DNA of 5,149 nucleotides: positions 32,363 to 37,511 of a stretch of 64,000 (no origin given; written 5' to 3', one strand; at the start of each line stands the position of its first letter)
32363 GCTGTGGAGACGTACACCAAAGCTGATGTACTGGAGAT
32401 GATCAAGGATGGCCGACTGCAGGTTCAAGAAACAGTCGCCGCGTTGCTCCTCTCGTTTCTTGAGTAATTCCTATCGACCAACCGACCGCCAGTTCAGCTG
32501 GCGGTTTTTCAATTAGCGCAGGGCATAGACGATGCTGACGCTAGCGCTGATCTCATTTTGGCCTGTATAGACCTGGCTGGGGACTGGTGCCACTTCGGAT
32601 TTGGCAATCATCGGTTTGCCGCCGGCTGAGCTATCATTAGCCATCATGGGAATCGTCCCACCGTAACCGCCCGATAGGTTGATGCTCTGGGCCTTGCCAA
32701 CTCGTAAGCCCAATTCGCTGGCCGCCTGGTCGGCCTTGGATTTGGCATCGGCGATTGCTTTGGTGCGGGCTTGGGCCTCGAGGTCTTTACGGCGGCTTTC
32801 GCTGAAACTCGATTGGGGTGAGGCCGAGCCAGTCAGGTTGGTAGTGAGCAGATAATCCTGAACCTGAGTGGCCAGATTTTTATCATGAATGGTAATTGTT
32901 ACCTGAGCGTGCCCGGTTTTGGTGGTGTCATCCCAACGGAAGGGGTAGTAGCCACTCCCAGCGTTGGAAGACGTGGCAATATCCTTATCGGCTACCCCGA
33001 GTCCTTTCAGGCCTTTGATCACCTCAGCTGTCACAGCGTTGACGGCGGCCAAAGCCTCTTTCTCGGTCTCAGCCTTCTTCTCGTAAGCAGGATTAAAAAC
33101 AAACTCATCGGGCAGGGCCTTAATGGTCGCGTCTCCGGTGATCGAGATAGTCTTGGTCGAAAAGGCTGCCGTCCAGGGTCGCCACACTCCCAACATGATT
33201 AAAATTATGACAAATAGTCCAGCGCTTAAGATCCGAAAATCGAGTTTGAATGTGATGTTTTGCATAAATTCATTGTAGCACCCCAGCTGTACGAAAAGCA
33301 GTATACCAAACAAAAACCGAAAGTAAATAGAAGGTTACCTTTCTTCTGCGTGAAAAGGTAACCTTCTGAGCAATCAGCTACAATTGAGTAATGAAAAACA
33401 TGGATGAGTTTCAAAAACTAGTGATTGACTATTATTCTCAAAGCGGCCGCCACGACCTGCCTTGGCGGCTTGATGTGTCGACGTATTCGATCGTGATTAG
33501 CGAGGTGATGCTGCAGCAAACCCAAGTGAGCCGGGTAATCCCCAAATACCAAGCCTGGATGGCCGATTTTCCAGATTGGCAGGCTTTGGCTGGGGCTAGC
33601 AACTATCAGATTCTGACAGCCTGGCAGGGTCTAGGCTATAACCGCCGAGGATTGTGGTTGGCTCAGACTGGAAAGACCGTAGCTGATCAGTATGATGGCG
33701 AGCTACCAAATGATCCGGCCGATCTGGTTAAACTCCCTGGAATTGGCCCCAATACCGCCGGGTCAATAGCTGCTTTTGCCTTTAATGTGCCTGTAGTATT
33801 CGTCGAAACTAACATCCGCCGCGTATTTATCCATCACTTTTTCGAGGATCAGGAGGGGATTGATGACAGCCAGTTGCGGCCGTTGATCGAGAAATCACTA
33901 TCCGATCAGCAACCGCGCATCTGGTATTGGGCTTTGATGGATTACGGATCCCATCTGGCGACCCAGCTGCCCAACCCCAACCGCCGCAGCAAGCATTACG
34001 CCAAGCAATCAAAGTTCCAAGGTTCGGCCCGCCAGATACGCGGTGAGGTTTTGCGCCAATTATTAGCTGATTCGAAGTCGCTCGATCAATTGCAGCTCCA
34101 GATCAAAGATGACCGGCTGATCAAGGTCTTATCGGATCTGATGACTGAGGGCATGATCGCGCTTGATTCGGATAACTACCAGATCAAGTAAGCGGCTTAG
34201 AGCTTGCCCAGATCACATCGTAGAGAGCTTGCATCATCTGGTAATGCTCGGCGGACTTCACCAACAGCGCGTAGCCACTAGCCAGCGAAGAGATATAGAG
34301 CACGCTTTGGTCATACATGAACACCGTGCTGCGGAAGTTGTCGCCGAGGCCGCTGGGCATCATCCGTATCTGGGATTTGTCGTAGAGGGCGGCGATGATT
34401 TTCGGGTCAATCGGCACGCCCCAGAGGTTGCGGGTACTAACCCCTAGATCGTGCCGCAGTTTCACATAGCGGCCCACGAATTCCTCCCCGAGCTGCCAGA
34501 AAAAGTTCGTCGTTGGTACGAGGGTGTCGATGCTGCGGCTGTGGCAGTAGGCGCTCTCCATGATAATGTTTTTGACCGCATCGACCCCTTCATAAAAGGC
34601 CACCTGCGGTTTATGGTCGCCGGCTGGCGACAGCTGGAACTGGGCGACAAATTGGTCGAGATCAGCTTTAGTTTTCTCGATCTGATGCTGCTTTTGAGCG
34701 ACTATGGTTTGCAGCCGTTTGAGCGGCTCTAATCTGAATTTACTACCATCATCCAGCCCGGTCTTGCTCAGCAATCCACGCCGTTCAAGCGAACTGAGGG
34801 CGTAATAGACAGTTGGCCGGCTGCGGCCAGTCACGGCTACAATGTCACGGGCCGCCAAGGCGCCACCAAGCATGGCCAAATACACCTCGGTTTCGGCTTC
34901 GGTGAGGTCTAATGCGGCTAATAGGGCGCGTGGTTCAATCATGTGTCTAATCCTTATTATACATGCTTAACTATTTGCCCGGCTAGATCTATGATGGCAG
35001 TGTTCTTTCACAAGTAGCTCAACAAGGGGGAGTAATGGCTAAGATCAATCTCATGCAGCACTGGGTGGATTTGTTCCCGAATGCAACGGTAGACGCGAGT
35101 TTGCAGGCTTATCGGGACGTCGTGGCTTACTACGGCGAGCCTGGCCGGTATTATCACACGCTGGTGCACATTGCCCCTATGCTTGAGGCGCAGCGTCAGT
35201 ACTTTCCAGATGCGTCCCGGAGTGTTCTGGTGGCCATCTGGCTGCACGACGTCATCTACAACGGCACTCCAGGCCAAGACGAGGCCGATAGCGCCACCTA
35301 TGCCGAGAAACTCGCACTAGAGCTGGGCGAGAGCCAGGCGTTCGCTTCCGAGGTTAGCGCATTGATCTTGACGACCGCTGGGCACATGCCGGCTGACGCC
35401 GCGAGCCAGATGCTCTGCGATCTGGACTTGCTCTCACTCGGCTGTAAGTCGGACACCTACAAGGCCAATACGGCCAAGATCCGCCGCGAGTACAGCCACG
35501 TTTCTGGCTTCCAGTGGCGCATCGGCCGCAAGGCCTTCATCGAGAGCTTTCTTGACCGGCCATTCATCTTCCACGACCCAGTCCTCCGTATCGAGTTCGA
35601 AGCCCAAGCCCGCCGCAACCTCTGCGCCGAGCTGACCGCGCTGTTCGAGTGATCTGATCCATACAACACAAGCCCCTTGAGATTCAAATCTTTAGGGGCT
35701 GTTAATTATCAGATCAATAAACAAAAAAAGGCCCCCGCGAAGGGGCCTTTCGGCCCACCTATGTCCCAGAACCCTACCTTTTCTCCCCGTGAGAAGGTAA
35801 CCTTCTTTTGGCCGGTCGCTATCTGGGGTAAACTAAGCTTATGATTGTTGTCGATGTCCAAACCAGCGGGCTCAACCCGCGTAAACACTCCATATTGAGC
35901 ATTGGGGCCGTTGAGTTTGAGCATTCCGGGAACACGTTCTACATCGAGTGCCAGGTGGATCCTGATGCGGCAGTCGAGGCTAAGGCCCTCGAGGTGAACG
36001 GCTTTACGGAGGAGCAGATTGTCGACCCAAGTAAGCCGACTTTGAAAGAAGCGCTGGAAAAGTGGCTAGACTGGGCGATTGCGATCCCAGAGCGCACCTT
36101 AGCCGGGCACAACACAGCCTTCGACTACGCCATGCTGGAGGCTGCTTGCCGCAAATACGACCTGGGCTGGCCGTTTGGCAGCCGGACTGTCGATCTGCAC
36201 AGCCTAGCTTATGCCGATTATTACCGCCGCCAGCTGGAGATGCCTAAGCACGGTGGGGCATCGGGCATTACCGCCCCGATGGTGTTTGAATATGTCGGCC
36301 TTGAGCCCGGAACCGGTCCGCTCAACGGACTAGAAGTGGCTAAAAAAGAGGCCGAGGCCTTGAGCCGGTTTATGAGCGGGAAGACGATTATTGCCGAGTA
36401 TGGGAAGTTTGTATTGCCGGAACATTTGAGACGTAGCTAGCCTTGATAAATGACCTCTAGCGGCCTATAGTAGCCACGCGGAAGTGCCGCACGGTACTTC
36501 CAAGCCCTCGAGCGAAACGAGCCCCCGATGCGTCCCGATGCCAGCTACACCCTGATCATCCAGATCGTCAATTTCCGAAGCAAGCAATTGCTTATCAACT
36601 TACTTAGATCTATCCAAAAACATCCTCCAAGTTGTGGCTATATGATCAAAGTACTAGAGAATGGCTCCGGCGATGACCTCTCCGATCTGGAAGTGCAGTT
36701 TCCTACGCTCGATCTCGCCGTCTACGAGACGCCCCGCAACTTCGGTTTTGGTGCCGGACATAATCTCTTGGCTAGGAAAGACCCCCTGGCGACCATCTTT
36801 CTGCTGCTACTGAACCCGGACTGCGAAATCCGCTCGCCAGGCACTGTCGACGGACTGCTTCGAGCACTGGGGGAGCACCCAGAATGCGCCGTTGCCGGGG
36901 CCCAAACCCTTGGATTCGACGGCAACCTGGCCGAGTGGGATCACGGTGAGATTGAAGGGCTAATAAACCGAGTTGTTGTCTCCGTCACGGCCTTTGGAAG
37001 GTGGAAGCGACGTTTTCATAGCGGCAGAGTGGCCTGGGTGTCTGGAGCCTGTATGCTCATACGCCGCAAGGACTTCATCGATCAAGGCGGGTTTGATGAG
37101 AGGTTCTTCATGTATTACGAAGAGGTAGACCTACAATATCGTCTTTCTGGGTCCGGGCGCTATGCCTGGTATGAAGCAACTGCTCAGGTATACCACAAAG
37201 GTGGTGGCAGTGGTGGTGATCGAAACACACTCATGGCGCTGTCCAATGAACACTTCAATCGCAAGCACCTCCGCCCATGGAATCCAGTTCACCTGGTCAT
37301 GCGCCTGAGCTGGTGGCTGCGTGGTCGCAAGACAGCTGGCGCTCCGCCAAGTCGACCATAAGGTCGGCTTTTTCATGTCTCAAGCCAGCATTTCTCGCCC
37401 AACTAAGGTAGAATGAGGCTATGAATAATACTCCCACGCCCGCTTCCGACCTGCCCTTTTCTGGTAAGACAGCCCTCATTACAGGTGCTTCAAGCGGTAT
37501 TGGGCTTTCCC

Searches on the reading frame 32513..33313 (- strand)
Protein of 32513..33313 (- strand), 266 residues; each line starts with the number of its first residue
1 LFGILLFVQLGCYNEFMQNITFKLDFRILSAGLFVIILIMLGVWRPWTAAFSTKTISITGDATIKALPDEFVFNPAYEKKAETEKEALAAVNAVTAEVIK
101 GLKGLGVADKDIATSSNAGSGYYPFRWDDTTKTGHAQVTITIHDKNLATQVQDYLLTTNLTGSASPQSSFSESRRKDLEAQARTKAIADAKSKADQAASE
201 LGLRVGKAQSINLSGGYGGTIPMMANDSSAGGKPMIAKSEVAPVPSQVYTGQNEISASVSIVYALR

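Call 12: search_protein_families(library=pfam, proteins=[window:32513-33313:-])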
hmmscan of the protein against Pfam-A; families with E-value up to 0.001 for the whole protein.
window:32513-33313:- (266 aa): 1 family
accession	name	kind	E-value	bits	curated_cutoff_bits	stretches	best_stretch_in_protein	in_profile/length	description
PF04402.19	SIMPL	-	2.8e-30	106.5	25.2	1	56-263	1-205/205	Protein of unknown function (DUF541)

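Call 78: search_protein_families(library=ncbifam, proteins=[window:32513-33265:-], max_evalue=0.01)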
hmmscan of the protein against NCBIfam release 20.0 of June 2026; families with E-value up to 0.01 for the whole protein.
window:32513-33265:- (250 aa): 1 family
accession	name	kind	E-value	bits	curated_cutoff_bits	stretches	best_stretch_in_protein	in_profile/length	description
NF008299.0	PRK11087.1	equivalog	1.4e-09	37.7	249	1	36-212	28-205/238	oxidative stress defense protein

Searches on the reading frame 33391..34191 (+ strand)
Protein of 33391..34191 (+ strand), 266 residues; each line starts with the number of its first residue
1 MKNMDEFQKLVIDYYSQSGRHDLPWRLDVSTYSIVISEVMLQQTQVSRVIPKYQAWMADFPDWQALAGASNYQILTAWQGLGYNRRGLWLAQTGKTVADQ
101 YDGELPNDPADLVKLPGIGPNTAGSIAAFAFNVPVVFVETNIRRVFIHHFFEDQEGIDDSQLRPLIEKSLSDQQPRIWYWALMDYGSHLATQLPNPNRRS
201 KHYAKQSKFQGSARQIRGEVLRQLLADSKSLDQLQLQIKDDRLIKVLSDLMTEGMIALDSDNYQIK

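Call 12: search_protein_families(library=pfam, proteins=[window:33391-34191:+])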
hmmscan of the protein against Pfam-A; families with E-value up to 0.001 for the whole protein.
window:33391-34191:+ (266 aa): 2 families
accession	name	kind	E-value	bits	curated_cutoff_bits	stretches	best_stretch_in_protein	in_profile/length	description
PF00730.31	HhH-GPD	-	1.5e-11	45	26.2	1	36-157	1-93/108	HhH-GPD superfamily base excision DNA repair protein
PF00633.29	HHH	-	3.9e-07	30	24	1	101-129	2-30/30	Helix-hairpin-helix motif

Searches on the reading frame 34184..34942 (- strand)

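Call 13: search_protein_families(library=pfam, proteins=[window:34184-34942:-])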
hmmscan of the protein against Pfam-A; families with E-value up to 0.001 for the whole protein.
window:34184-34942:- (252 aa): 3 families
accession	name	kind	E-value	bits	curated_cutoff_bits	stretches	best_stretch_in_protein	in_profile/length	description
PF01978.25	TrmB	-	6.9e-11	42.3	25.6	1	8-60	1-54/68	Sugar-specific transcriptional regulator TrmB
PF09339.16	HTH_IclR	-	1.2e-05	25.4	22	1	22-60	12-50/52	IclR helix-turn-helix domain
PF12802.13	MarR_2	-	0.00037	21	27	1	21-61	13-53/61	MarR family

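Call 78: search_protein_families(library=ncbifam, proteins=[window:34184-34942:-], max_evalue=0.01)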
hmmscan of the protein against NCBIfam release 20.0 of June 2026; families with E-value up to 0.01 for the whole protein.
window:34184-34942:- (252 aa): 1 family
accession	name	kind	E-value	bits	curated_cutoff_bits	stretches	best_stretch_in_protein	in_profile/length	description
NF047392.1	TransRegTrmBHalo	equivalog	0.0026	16.8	500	1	9-58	14-64/349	HTH-type sugar sensing transcriptional regulator TrmB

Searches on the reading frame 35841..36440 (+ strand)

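Call 12: search_protein_families(library=pfam, proteins=[window:35841-36440:+])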
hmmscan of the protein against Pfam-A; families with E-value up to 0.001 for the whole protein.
window:35841-36440:+ (199 aa): 2 families
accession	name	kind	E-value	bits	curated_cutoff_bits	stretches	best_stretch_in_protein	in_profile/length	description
PF00929.31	RNase_T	-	3.3e-11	44.4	24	1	2-122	1-123/164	Exonuclease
PF16473.11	Rv2179c-like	-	4.3e-08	33.5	27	1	2-113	3-130/177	3'-5' exoribonuclease Rv2179c-like domain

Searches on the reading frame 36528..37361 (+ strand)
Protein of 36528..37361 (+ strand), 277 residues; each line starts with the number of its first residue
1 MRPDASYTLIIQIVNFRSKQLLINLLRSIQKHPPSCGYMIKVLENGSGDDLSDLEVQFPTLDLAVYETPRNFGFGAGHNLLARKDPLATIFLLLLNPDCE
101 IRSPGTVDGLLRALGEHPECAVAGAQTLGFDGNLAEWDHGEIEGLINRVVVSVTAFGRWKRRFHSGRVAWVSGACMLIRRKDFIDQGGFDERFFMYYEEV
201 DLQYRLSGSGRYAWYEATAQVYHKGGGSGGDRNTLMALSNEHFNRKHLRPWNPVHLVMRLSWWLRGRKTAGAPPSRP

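Call 13: search_protein_families(library=pfam, proteins=[window:36528-37361:+])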
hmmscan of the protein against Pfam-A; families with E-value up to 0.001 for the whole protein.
window:36528-37361:+ (277 aa): 2 families
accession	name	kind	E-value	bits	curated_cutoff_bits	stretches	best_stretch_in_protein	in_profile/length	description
PF13641.12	Glyco_tranf_2_3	-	7.2e-06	26.6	27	1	13-223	7-211/230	Glycosyltransferase like family 2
PF10111.15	Glyco_tranf_2_2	-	0.00021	21.3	27.3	1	172-207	164-200/276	Glycosyltransferase like family 2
